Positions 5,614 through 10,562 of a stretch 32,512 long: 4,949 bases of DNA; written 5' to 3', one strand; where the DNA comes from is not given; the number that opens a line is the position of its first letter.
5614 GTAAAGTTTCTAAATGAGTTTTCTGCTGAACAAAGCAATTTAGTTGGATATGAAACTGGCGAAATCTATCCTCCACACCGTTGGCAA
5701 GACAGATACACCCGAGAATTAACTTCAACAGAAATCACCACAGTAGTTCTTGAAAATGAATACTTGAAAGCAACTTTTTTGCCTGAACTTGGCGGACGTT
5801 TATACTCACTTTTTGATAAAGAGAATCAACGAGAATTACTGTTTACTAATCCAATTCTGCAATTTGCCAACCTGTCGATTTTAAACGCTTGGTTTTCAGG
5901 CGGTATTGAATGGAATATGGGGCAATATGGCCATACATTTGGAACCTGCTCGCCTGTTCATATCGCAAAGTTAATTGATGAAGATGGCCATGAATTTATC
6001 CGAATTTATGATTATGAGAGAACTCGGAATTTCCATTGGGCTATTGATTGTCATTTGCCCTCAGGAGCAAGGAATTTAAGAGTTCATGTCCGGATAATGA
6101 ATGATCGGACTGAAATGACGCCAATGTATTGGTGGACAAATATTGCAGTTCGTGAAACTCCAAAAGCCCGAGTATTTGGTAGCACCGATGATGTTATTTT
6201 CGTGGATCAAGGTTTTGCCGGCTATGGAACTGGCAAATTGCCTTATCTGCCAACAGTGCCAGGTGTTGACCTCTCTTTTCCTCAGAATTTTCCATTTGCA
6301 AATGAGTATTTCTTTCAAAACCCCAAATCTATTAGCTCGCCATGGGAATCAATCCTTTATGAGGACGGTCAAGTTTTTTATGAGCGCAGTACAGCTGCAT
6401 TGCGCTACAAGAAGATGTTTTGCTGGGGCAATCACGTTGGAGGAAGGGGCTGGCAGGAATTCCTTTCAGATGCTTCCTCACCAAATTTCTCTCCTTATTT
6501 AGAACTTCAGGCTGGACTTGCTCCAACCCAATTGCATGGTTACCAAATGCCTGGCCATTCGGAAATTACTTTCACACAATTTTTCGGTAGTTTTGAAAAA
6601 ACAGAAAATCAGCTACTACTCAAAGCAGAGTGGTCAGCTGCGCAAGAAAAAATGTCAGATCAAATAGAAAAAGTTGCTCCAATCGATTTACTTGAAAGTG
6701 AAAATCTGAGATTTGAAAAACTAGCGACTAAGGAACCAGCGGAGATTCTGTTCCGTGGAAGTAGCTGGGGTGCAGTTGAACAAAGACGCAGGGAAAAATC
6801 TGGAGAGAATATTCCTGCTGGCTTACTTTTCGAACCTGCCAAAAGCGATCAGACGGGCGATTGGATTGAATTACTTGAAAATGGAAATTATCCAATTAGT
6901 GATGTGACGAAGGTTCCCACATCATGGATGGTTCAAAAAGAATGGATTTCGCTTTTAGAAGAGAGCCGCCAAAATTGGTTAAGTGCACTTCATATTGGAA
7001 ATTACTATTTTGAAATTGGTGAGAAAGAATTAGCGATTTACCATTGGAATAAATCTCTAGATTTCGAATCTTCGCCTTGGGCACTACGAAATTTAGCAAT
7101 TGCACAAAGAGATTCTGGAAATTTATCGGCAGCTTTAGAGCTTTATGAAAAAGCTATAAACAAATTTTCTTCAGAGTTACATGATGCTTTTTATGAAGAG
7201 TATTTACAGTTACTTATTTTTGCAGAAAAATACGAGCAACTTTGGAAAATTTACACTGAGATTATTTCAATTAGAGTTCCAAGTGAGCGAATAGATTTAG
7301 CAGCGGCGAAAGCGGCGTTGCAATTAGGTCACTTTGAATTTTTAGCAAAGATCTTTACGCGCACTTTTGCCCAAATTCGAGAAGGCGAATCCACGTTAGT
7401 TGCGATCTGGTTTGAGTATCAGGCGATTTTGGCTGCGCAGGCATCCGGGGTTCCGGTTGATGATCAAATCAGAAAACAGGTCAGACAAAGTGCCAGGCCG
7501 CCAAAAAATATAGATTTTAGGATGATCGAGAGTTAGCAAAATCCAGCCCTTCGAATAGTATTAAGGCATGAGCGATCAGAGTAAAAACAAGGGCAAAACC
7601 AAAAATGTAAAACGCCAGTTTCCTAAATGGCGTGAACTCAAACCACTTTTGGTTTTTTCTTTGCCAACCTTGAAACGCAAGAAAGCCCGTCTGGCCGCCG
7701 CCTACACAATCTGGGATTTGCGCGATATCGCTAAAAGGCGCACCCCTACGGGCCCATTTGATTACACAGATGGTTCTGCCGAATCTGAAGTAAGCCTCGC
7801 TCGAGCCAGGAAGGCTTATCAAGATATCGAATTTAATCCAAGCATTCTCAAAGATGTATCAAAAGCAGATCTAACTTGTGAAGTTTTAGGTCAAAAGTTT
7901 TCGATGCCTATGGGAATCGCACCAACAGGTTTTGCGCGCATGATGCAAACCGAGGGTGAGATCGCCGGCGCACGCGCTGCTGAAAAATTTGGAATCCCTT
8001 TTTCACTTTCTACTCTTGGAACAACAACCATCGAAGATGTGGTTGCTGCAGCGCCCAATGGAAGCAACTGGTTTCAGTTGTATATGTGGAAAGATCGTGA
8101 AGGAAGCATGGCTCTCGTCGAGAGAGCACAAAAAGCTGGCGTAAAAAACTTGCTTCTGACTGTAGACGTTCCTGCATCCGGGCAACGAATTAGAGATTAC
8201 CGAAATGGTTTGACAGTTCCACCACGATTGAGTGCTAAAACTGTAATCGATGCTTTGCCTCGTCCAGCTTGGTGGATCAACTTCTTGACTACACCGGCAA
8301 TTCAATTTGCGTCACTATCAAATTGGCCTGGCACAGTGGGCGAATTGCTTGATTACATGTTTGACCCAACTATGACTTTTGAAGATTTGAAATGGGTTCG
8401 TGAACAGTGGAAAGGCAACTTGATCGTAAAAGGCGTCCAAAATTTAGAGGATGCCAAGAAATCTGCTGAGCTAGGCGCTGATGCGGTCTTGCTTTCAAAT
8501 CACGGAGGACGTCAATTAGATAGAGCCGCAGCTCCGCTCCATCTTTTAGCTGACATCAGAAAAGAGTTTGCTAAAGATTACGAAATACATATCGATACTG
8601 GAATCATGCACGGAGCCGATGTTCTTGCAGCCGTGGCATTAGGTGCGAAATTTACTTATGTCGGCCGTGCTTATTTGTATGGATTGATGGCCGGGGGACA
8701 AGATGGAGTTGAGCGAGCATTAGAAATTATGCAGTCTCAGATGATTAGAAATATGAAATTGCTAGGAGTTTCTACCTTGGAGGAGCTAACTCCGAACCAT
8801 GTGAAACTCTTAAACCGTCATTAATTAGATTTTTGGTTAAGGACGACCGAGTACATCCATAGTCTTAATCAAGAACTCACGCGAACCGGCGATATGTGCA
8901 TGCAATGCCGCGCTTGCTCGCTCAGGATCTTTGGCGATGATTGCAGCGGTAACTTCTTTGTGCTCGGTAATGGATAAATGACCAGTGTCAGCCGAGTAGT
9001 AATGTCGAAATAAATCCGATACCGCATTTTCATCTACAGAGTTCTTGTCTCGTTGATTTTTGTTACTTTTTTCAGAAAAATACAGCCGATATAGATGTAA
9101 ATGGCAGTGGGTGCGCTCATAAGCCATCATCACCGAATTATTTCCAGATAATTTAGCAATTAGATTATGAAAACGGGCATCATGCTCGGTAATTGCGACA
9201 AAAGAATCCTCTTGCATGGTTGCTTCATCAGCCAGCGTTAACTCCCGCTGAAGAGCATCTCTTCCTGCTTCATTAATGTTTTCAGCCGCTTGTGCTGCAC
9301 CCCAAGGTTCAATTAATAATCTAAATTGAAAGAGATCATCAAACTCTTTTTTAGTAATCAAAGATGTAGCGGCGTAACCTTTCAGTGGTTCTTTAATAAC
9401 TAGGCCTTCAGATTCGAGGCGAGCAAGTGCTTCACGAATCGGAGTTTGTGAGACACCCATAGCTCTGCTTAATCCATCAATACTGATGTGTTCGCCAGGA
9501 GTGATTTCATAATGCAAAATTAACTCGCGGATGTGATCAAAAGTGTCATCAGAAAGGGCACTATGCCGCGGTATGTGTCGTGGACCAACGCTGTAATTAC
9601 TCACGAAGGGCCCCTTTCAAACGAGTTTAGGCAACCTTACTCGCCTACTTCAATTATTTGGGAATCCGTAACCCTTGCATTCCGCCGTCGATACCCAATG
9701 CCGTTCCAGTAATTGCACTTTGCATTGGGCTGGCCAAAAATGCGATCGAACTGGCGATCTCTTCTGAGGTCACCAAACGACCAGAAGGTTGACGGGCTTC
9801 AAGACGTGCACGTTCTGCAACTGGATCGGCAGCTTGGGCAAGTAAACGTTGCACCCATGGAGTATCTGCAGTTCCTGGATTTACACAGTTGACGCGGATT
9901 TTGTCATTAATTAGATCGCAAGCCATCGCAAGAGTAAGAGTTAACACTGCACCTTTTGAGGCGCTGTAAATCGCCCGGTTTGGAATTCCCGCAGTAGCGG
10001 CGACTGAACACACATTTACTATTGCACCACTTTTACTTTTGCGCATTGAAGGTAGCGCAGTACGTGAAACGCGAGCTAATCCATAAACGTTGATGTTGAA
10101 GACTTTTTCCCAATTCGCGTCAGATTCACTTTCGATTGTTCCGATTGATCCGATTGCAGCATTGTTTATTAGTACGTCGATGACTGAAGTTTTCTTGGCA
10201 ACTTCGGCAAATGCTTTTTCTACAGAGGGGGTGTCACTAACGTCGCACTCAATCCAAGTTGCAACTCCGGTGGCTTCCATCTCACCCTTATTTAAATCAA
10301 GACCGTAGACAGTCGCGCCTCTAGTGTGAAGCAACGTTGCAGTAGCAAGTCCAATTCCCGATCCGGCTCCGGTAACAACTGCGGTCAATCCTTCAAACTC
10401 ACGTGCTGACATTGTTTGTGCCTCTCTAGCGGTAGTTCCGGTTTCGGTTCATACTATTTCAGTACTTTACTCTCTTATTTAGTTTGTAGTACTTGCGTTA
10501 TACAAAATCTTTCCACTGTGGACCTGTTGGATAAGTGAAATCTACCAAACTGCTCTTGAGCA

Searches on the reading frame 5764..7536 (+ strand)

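Call 6: search_protein_families(library=pfam, proteins=[window:5764-7536:+], max_evalue=0.01)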
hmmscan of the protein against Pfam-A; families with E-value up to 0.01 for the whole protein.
window:5764-7536:+ (590 aa): 5 families
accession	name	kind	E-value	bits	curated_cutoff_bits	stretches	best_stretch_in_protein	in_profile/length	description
PF17128.10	DUF5107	-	2.3e-20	73.3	24.4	1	1-256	34-279/310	Domain of unknown function (DUF5107)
PF00515.34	TPR_1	-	4.1e-07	30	27.8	1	439-465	2-28/34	Tetratricopeptide repeat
PF07719.23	TPR_2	-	4.3e-06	26.9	27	1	440-466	3-29/34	Tetratricopeptide repeat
PF13424.12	TPR_12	-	0.00014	22.4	30.1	1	438-466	45-73/77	Tetratricopeptide repeat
PF13414.12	TPR_11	-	0.00043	20.4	26.8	0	412-447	1-37/42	TPR repeat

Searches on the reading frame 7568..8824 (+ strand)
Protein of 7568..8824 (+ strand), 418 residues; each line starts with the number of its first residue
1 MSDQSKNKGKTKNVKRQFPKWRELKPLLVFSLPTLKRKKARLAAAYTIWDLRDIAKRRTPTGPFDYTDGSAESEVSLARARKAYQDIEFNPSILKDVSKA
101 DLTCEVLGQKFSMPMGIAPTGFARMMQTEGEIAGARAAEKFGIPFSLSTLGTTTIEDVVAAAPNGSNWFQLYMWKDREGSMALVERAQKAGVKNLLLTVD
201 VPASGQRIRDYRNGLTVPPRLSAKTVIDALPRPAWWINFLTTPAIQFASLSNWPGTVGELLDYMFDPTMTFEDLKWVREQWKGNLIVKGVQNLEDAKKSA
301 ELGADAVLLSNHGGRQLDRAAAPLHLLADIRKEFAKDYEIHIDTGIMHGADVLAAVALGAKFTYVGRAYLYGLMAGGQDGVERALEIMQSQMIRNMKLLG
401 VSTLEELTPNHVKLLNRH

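Call 6: search_protein_families(library=pfam, proteins=[window:7568-8824:+], max_evalue=0.01)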
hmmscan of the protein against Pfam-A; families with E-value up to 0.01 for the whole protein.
window:7568-8824:+ (418 aa): 1 family
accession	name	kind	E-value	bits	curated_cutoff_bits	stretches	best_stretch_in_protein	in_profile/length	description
PF01070.24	FMN_dh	-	1.1e-126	423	24.9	1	55-413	1-349/350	FMN-dependent dehydrogenase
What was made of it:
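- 7568..8824 (+): FMN-dependent 2-hydroxy-acid dehydrogenase, an L-lactate dehydrogenase/oxidase type. Pfam FMN_dh scores 423 bits (call 6).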

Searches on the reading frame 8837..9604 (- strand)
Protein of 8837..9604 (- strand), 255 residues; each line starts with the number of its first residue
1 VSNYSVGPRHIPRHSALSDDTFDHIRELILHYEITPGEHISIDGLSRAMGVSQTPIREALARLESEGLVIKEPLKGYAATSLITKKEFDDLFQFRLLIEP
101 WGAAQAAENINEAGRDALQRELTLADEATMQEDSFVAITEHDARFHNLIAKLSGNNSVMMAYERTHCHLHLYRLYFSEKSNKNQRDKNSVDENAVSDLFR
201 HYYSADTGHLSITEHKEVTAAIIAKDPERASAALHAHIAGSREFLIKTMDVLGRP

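Call 6: search_protein_families(library=pfam, proteins=[window:8837-9604:-], max_evalue=0.01)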
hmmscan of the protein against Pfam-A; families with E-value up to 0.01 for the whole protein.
window:8837-9604:- (255 aa): 5 families
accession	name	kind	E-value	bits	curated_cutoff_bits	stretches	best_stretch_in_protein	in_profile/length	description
PF07729.17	FCD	-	6.9e-20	72.2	24.3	1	90-239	1-124/125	FCD domain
PF00392.27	GntR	-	3.8e-13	49.3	27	1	18-76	2-61/64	Bacterial regulatory proteins, gntR family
PF13412.12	HTH_24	-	0.0011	19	21.9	1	39-69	17-47/48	Winged helix-turn-helix DNA-binding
PF08279.18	HTH_11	-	0.0028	17.9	25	1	38-77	14-54/55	HTH domain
PF01325.25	Fe_dep_repress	-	0.0061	17.2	26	0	41-76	24-59/60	Iron dependent repressor, N-terminal DNA binding domain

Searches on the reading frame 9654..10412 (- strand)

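Call 6: search_protein_families(library=pfam, proteins=[window:9654-10412:-], max_evalue=0.01)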
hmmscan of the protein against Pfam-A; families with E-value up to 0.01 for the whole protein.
window:9654-10412:- (252 aa): 5 families
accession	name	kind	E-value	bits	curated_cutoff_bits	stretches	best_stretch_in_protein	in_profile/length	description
PF13561.12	adh_short_C2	-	2.1e-57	194.8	27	1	15-245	1-235/236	Enoyl-(Acyl carrier protein) reductase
PF00106.31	adh_short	-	1.2e-49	168.9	26.6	1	10-191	2-191/195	short chain dehydrogenase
PF08659.16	KR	-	1.7e-09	38.3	22.6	1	11-153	3-153/180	KR domain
PF23441.1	SDR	-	1.4e-05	25.1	27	1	52-245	64-255/258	SDR-like rossmann domain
PF01370.27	Epimerase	-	1.8e-05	24.7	20.9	1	12-133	2-120/240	NAD dependent epimerase/dehydratase family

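Call 27: search_protein_families(library=ncbifam, proteins=[window:9654-10412:-], max_evalue=0.00001)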
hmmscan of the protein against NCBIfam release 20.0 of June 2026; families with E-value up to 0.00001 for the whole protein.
window:9654-10412:- (252 aa): 227 families (the best 25 are shown)
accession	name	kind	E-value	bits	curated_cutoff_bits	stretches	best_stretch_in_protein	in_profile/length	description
NF004791.0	PRK06138.1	equivalog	6.7e-66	222.1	312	1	7-245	4-249/252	SDR family oxidoreductase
NF005559.1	PRK07231.1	subfamily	1.1e-57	195.4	215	1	6-245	2-247/249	glucose 1-dehydrogenase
NF052558.1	MBtsdlDhBudC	equivalog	8.4e-57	192.6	270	1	6-246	1-242/250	meso-2,3-butanediol dehydrogenase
NF005007.0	PRK06398.1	equivalog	6.9e-50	169.6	341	1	5-247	4-247/259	aldose dehydrogenase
NF053701.1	CsHdxCHCADhChcB2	equivalog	1.3e-49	169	350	1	7-245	2-242/245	cis-4-hydroxycyclohexanecarboxylate dehydrogenase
NF009466.0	PRK12826.1-2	subfamily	1.6e-49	168.6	222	1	10-246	5-245/248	3-oxoacyl-ACP reductase FabG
NF004818.0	PRK06172.1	equivalog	5.9e-49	166.7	336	1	4-245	3-250/253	SDR family oxidoreductase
NF006074.0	PRK08220.1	equivalog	6.3e-48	163.6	312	1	3-244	3-246/251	2,3-dihydro-2,3-dihydroxybenzoate dehydrogenase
TIGR01830.1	3oxo_ACP_reduc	equivalog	3.4e-47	161.1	297.75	1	11-245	1-238/239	3-oxoacyl-[acyl-carrier-protein] reductase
NF005067.0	PRK06484.1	equivalog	4.3e-47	160.8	713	1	10-246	11-252/524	short chain dehydrogenase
NF009093.0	PRK12429.1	subfamily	6.4e-47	160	258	1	7-245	4-256/259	3-hydroxybutyrate dehydrogenase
NF004713.0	PRK06057.1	equivalog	5.1e-46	157.2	404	1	4-247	5-251/257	3-oxoacyl-ACP reductase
TIGR01963.1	PHB_DH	subfamily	8e-46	156.4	307.05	1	10-245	3-252/255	3-hydroxybutyrate dehydrogenase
NF047923.1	pyridox_DH_SDR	equivalog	2.4e-45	155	325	1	7-245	2-240/243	pyridoxal 4-dehydrogenase, SDR-type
NF004198.0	PRK05653.1-3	equivalog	3e-45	154.6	296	1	6-246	5-247/248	3-oxoacyl-ACP reductase FabG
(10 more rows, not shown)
